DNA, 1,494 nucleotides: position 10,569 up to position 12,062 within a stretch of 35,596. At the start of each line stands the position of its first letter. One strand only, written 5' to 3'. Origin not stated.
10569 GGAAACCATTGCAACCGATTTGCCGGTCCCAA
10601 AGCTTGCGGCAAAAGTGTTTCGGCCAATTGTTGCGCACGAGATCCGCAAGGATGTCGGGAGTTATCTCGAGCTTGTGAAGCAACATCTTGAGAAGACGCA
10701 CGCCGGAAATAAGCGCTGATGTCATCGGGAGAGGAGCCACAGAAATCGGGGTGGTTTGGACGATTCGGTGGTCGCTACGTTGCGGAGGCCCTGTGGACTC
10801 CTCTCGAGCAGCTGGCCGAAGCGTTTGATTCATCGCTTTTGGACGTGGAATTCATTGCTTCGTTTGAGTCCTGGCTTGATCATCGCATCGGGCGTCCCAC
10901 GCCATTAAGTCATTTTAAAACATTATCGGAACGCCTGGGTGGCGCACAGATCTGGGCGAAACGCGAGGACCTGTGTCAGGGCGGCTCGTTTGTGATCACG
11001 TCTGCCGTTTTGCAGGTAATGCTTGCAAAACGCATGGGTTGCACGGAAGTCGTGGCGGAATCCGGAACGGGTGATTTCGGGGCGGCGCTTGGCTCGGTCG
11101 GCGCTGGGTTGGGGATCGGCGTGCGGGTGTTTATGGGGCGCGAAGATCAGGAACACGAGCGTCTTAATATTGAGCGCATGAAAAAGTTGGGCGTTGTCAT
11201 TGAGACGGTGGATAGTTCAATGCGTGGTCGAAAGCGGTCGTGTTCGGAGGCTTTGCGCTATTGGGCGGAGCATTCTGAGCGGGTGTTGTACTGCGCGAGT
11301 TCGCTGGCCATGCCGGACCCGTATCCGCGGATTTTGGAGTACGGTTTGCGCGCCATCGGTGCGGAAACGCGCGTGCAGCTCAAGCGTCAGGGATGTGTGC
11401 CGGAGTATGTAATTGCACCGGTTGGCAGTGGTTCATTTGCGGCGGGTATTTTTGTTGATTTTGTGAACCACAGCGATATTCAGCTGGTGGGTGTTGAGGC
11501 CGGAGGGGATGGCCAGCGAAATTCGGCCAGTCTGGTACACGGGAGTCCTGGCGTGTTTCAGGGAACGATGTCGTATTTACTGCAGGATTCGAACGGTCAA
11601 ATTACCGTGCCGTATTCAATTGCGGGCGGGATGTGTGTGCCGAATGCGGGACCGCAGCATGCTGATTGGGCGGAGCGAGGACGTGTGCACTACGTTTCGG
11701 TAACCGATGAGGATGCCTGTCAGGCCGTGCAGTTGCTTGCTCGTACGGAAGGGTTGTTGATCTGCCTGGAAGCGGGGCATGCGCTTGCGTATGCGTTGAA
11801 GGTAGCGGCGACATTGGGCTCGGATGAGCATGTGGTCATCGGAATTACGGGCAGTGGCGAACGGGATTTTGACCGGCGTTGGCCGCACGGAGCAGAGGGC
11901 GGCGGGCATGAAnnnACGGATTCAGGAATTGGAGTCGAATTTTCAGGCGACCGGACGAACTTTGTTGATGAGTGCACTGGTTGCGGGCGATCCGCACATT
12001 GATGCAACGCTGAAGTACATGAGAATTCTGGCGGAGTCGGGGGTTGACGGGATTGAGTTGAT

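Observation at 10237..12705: Translationally coupled SRPBCC, TrpB-like and TrpA-like operon in which both synthase subunits lack catalytic residues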

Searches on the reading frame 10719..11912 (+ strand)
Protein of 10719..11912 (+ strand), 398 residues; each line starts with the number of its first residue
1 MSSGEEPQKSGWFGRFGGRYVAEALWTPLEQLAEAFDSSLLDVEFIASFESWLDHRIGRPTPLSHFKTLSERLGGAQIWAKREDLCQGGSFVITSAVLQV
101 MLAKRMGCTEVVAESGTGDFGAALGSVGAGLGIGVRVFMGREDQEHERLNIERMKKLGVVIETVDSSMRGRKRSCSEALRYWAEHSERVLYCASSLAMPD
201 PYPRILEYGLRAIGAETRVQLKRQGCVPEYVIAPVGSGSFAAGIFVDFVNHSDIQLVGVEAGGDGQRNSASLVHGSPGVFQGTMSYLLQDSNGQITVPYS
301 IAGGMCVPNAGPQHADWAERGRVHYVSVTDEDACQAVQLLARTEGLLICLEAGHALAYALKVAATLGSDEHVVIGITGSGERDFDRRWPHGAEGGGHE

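Call 3: search_protein_families(library=pfam, proteins=[window:10719-11912:+], max_evalue=0.01)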
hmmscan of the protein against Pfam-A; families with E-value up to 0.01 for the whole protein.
window:10719-11912:+ (398 aa): 1 family
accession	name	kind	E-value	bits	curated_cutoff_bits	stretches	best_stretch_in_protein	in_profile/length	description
PF00291.31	PALP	-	1.6e-41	143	35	1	58-378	5-295/295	Pyridoxal-phosphate dependent enzyme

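Call 4: search_protein_families(library=ncbifam, proteins=[window:10719-11912:+], max_evalue=0.01)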
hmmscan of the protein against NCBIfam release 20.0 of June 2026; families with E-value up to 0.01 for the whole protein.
window:10719-11912:+ (398 aa): 37 families (the best 25 are shown)
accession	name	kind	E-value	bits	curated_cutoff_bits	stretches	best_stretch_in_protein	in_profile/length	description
NF010376.0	PRK13803.1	equivalog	1.3e-109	367.7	819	1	8-385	208-589/600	bifunctional phosphoribosylanthranilate isomerase/tryptophan synthase subunit beta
TIGR00263.1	trpB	equivalog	3.6e-107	358.8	392.45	1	11-385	1-379/385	tryptophan synthase subunit beta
NF010375.0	PRK13802.1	equivalog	1.8e-70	237.9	1386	1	9-384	275-666/695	bifunctional indole-3-glycerol phosphate synthase/tryptophan synthase subunit beta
NF009057.0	PRK12391.1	equivalog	8.5e-30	103.7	366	1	56-384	75-419/441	TrpB-like pyridoxal phosphate-dependent enzyme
TIGR01415.1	trpB_rel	hypoth_equivalog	1.4e-27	96.5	518.85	1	55-382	63-407/419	TrpB-like pyridoxal phosphate-dependent enzyme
NF006050.0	PRK08197.1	equivalog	2.3e-15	56.3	303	1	61-380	81-381/406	threonine synthase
NF006390.0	PRK08639.1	equivalog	2.1e-12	46.7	421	1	57-386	22-319/418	threonine ammonia-lyase IlvA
NF005292.0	PRK06815.1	equivalog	1.4e-11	44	371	1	59-373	20-301/320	threonine/serine dehydratase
TIGR01136.1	cysKM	subfamily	5.3e-10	39.2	344.15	1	325-382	234-292/299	cysteine synthase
NF007989.0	PRK10717.1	equivalog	5.8e-10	38.8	387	2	326-383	255-312/334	cysteine synthase A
TIGR02079.1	THD1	equivalog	3.2e-09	36.1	440.55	1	57-265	13-208/410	threonine ammonia-lyase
NF006205.0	PRK08329.1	equivalog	7.6e-09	35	358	1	72-249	70-226/347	threonine synthase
TIGR01139.1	cysK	equivalog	1.2e-08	34.5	350.95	1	326-383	235-292/298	cysteine synthase A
NF006094.0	PRK08246.1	subfamily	1.9e-08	34.1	331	1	55-264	19-203/310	serine/threonine dehydratase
NF052482.1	sulfolyase_CuyA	equivalog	3.6e-08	32.6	450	1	59-86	14-41/332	D-cysteate sulfo-lyase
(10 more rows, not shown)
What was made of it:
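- On Tryptophan synthase beta subunit (TrpB, TIGR00263): 358.8 bits against a cutoff of 392.45 (call 4).
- Checked: The TrpA-like ATG at 11908 overlaps the TrpB-like stop TAG (11913-11915) by 8 nt. Pfam and NCBIfam place the proteins in PALP/TrpB and TrpA (calls 3, 4).
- TrpB-like falls below the equivalog cutoff (call 4).
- Tried and rejected: TrpB2 membership was considered and rejected (96.5 bits against a cutoff of 518.85, call 4).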

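Call 6: search_solved_structures(query=window:10719-11912:+, show_alignments=3, max_evalue=1e-20)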
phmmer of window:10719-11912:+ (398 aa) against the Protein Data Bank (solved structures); distinct sequences matched with E-value up to 1e-20: 43.
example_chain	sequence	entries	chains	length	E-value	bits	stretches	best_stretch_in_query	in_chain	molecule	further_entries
5ey5_B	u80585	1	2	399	2.1e-96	327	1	11-385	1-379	LBCA-b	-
1v8z_A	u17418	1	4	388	1.6e-95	324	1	12-385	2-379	Tryptophan synthase beta chain 1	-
1wdw_B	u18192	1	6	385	1.7e-95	324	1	12-385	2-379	Tryptophan synthase beta chain 1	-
5dvz_A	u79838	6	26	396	1.7e-95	323.9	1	12-385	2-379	Tryptophan synthase beta chain 1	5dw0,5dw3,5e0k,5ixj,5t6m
7rnp_A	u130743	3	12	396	1.7e-94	320.7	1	12-385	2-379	Tryptophan synthase beta chain 1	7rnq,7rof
5vm5_A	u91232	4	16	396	3.2e-94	319.7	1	12-385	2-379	Tryptophan synthase beta chain 1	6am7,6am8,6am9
6cut_A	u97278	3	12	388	4e-94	319.4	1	12-385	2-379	Tryptophan synthase beta chain 1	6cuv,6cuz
6amc_A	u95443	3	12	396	4.5e-94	319.3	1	12-385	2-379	Tryptophan synthase beta chain 1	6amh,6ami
4neg_A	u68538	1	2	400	2.5e-87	297.1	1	7-385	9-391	Tryptophan synthase beta chain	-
1x1q_A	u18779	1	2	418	1.4e-84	288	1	7-384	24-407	tryptophan synthase beta chain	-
8vhh_A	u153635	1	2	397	1.7e-84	287.7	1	10-386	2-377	Tryptophan synthase beta chain 1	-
2dh5_A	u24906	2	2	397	3.8e-83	283.3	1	11-384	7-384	tryptophan synthase beta subunit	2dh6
5kin_B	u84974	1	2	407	2.8e-82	280.4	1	3-384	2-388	Tryptophan synthase beta chain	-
2j9y_B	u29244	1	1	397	2.8e-82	280.4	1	11-384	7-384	TRYPTOPHAN SYNTHASE BETA CHAIN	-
1k8x_B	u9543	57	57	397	4e-82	279.9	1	11-384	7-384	TRYPTOPHAN SYNTHASE, BETA PROTEIN | TRYPTOPHAN SYNTHASE BETA CHAIN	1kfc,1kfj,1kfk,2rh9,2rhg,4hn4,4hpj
2tys_B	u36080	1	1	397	1e-81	278.6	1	11-384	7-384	TRYPTOPHAN SYNTHASE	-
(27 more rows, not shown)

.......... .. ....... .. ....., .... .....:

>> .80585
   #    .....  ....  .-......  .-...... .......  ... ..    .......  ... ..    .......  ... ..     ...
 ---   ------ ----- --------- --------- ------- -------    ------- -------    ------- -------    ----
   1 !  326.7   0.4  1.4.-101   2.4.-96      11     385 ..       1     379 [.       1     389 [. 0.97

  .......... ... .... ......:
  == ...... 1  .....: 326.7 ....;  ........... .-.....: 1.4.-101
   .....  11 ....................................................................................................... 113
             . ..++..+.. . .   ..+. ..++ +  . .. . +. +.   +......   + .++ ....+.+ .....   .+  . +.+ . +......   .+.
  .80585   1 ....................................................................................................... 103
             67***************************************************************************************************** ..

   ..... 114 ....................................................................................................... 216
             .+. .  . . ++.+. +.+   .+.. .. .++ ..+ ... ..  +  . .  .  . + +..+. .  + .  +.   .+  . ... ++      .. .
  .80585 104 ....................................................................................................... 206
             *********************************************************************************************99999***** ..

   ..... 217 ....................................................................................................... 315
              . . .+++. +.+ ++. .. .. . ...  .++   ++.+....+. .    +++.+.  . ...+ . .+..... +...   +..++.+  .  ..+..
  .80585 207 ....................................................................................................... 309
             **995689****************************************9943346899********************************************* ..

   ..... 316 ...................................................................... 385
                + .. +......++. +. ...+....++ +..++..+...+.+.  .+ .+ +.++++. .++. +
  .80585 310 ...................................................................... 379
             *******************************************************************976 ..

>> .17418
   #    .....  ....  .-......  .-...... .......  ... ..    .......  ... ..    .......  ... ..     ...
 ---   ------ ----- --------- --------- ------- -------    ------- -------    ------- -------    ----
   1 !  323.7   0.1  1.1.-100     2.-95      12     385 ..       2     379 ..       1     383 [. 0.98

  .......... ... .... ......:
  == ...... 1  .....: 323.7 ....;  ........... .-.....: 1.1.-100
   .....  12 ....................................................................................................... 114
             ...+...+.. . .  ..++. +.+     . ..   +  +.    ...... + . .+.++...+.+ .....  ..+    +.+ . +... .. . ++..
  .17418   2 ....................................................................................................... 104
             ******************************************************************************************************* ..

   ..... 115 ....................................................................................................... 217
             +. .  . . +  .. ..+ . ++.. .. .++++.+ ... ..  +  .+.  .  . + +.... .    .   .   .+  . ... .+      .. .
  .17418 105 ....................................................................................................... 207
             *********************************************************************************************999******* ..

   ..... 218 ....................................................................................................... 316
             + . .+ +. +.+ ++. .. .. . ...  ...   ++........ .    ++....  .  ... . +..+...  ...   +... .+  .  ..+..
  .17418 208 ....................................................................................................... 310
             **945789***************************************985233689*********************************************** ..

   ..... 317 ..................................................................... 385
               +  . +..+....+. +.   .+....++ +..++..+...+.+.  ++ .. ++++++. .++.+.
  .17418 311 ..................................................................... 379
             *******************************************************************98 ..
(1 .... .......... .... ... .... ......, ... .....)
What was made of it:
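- On Tryptophan synthase beta subunit (TrpB, TIGR00263): Phmmer E = 2e-96 to TrpB structures (call 6).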

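Call 11: find_homologous_proteins(query=window:10719-11912:+, max_evalue=1e-30)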
Query window:10719-11912:+ (398 aa): 7931 proteins with E <= 1e-30 among 8000 candidates; the best 120 are listed.
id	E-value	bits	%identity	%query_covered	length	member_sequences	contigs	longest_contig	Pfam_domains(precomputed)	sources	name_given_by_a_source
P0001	3.3e-267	904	100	100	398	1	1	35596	PF00291.32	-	-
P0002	2.8e-233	793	88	100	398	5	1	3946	PF00291.32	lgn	-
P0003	1.5e-206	705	79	100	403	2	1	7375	PF00291.32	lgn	-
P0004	9.1e-203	692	78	98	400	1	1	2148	PF00291.32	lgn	-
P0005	5.3e-182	624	69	97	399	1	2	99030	PF00291.32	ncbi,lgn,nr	ncbi:MAG: pyridoxal-phosphate dependent enzyme [Bradymonadaceae bacterium]|nr:pyridoxal-phosphate de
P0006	1.0e-172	593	68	96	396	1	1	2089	PF00291.32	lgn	-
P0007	1.1e-169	583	62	97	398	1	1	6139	PF00291.32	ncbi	ncbi:MAG: pyridoxal-phosphate dependent enzyme [Bradymonadaceae bacterium]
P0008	2.3e-162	559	60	98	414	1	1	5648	PF00291.32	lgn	-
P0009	4.1e-156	538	59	100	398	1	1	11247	PF00291.32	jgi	jgi:tryptophan synthase beta chain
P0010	7.3e-151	521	61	92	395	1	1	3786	PF00291.32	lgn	-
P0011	1.5e-150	520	61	95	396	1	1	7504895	PF00291.32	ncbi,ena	-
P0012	7.2e-150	518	60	92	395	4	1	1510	PF00291.32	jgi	jgi:tryptophan synthase beta chain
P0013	1.6e-149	517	59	92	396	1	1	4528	PF00291.32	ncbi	-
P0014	1.4e-148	514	60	95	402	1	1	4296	PF00291.32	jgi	jgi:tryptophan synthase beta chain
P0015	4.1e-148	512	59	96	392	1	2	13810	PF00291.32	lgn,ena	-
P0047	6.0e-132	459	54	96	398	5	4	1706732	PF00291.32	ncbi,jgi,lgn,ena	-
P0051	2.1e-126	441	51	98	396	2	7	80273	PF00291.32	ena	-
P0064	1.4e-117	412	52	94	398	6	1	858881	PF00291.32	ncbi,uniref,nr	ncbi:pyridoxal-phosphate dependent enzyme [Lujinxingia vulgaris]|uniref:tryptophan synthase n=1 Tax=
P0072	6.7e-114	399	50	94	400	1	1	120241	PF00291.32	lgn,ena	-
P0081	6.7e-101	357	49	92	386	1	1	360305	PF00291.32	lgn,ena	-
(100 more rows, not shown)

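Call 15: find_encoding_contigs(protein=P0011, flank=10000, max_places=2)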
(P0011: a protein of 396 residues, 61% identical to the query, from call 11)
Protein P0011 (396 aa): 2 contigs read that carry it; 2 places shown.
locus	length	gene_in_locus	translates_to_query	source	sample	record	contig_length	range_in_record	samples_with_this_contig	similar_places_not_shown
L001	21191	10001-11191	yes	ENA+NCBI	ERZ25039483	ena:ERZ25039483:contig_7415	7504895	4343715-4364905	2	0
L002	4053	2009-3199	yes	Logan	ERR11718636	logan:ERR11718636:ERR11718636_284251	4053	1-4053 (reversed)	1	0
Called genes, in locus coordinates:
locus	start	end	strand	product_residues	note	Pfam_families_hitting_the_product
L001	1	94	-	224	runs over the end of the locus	PF05036:SPOR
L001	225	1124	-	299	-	PF01513:NAD_kinase, PF00781:DAGK_cat (weak), PF20143:NAD_kinase_C (weak)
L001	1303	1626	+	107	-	PF02036:SCP2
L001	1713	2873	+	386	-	PF02515:CoA_transf_3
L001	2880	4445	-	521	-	-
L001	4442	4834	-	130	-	PF01035:DNA_binding_1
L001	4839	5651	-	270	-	-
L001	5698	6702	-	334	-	-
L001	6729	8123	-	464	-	PF00749:tRNA-synt_1c, PF19269:Anticodon_2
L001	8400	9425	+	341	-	PF01476:LysM, PF23473:LysM3_LYK4_5 (faint), PF01476:LysM, PF03411:Peptidase_M74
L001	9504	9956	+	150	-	-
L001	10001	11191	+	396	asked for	PF00291:PALP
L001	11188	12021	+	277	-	PF00290:Trp_syntA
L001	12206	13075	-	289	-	-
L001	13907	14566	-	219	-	PF23657:DUF7151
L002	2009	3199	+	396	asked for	PF00291:PALP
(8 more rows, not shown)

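Call 16: find_encoding_contigs(protein=P0064, flank=10000, max_places=2)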
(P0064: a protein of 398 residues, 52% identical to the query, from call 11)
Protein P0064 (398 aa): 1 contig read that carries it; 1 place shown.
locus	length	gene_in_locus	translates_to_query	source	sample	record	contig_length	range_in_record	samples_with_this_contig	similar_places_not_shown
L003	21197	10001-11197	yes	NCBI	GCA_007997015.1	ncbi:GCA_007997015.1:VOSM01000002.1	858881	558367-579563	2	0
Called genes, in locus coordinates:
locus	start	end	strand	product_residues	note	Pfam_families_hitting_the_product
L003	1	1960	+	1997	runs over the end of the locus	PF13205:Big_5 (faint), PF13620:CarboxypepD_reg (faint), PF01835:MG2, PF07703:A2M_BRD, PF00207:A2M, PF17973:bMG10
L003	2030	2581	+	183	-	PF07883:Cupin_2 (weak)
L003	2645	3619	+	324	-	PF01073:3Beta_HSD (weak), PF01370:Epimerase, PF05368:NmrA, PF13460:NAD_binding_10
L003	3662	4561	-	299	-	PF09084:NMT1, PF12974:Phosphonate-bd (weak)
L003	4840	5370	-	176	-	-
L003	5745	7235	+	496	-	PF02074:Peptidase_M32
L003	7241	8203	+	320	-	-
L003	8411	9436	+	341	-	PF01476:LysM, PF03411:Peptidase_M74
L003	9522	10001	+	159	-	PF10604:Polyketide_cyc2 (weak)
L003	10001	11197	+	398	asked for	PF00291:PALP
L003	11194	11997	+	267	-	PF00290:Trp_syntA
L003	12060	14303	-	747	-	PF21088:MS_channel_1st (weak), PF00924:MS_channel_2nd, PF21082:MS_channel_3rd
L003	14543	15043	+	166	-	-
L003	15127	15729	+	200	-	-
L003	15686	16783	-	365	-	PF00413:Peptidase_M10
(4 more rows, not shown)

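Call 17: find_encoding_contigs(protein=P0081, flank=10000, max_places=2)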
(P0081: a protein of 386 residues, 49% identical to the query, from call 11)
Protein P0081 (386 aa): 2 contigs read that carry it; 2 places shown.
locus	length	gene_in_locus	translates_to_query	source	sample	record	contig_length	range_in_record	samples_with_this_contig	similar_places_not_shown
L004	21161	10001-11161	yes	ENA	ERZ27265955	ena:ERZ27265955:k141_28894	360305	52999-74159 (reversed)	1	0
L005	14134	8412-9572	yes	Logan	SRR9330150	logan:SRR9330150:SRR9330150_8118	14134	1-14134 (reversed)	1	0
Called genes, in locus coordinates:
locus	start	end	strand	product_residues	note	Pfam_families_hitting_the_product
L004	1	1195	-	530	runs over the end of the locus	PF09861:Lar_N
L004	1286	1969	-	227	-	PF12710:HAD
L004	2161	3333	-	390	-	PF04055:Radical_SAM, PF06969:HemN_C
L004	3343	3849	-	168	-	-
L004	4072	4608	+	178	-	-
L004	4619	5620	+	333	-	PF01370:Epimerase, PF05368:NmrA, PF13460:NAD_binding_10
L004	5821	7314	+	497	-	PF02074:Peptidase_M32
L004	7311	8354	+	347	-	-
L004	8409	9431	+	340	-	PF01476:LysM, PF03411:Peptidase_M74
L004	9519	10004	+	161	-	PF10604:Polyketide_cyc2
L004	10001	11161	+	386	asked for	PF00291:PALP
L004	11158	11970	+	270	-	PF00290:Trp_syntA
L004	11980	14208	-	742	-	PF00924:MS_channel_2nd, PF21082:MS_channel_3rd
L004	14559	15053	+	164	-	-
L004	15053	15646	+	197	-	-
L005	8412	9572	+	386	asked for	PF00291:PALP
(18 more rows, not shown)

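Call 26: find_related_loci(query=A1, collection=genome_contigs, flank=6000)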
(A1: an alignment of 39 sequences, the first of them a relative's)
Query A1 (398 aa) in genome_contigs; peptide patterns used: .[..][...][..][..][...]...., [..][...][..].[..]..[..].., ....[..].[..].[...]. (x = any residue, [..] = any of these).
600 stretches matched a pattern (row limit reached: there are more); 564 encode a relative of the query (tblastn E <= 1e-3); the best 80 are kept; 80 distinct loci.
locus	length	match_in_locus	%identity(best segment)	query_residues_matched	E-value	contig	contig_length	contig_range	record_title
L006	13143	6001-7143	43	7-383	4e-97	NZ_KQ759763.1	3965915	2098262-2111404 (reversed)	Luteimonas abyssi strain XH031 Scaffold1, whole genome shotgun sequence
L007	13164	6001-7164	42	1-384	2e-96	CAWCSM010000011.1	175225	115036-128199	MAG: uncultured beta proteobacterium isolate MFD05442.bin.2.192 genome assembly, contig: contig_48897, whole genome shot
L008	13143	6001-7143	43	7-383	4e-96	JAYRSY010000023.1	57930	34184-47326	MAG: Lysobacteraceae bacterium isolate NJ_NJASGE1bin.25 NODE_515_length_57930_cov_12.410429, whole genome shotgun sequen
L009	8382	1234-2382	40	7-385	7e-96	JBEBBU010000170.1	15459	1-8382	MAG: Pseudomonadota bacterium isolate blackearthcreek_2019_sw_WHONDRS-S19S_0061_B_bin.43 scaffold_55339, whole genome sh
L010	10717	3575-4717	43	7-383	1e-94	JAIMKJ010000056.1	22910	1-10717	MAG: Thermomonas sp. isolate GA_180221_E-1-2-MAG-66_11 NODE_424_length_22949_cov_6.539181, whole genome shotgun sequence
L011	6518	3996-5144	42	6-384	3e-94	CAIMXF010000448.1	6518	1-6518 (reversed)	MAG: uncultured beta proteobacterium isolate B4coas_bin-1415 genome assembly, contig: bin-1415:448/631, whole genome sho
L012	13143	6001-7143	41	7-383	4e-94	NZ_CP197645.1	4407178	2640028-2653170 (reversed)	Stenotrophomonas sp. PUT21 chromosome, complete genome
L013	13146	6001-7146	43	7-384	7e-94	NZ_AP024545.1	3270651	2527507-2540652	Noviluteimonas caseinilytica strain JCM32879 chromosome, complete genome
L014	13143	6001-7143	42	7-383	7e-94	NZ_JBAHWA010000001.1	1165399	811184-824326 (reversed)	Lysobacter sp. CCNWLW3 scaffold1, whole genome shotgun sequence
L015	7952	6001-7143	42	7-383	1e-93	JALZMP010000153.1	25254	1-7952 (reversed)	MAG: Pseudomonadota bacterium isolate MSU bin62 SD1457-59_k127_2067418, whole genome shotgun sequence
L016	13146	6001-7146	43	7-384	9e-94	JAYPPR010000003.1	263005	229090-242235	MAG: Gammaproteobacteria bacterium isolate SD3109_NP_metabat_bins_2.tsv.043 contig_21973_pilon, whole genome shotgun seq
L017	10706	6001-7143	42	7-383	2e-93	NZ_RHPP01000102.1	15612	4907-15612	Stenotrophomonas sp. 278 NODE_102_length_15612_cov_24.7356, whole genome shotgun sequence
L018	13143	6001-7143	42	7-383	2e-93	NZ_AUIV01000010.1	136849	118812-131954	Thermomonas fusca DSM 15424 G582DRAFT_scaffold00009.9_C, whole genome shotgun sequence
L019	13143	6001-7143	43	7-383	5e-93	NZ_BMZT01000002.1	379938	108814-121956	Luteimonas padinae strain KCTC 52403 sequence02, whole genome shotgun sequence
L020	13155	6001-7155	42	5-385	6e-93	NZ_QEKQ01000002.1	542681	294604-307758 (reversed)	Tamilnaduibacter salinus strain DSM 28688 Ga0215713_102, whole genome shotgun sequence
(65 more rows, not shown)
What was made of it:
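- Tried and rejected: The genome_contigs scan with the clade alignment (call 26) was uninformative.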

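Call 28: find_encoding_contigs(protein=P0005, flank=8000, max_places=1)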
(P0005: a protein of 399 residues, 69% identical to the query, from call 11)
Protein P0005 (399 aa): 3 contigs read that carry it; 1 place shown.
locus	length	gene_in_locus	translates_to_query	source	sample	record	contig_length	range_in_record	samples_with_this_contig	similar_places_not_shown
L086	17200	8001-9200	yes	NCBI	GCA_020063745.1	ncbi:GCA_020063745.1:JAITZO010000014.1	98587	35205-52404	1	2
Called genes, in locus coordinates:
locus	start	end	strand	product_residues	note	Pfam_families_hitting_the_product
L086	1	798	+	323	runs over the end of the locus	PF01370:Epimerase, PF05368:NmrA, PF13460:NAD_binding_10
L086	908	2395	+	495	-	PF02074:Peptidase_M32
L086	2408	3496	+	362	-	-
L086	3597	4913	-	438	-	PF01794:Ferric_reduct, PF08022:FAD_binding_8 (faint), PF00175:NAD_binding_1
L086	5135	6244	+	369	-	PF01594:AI-2E_transport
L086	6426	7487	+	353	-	PF23473:LysM3_LYK4_5 (faint), PF01476:LysM, PF03411:Peptidase_M74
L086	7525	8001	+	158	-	PF10604:Polyketide_cyc2 (weak)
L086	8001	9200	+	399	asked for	PF00291:PALP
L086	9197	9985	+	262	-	PF00290:Trp_syntA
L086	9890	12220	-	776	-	PF00924:MS_channel_2nd, PF21082:MS_channel_3rd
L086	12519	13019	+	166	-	-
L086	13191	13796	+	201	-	-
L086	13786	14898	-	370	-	PF00413:Peptidase_M10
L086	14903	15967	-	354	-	PF13623:SurA_N_2 (faint), PF13624:SurA_N_3, PF09312:SurA_N (weak), PF13616:Rotamase_3, PF13145:Rotamase_2 (weak), PF00639:Rotamase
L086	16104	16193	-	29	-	-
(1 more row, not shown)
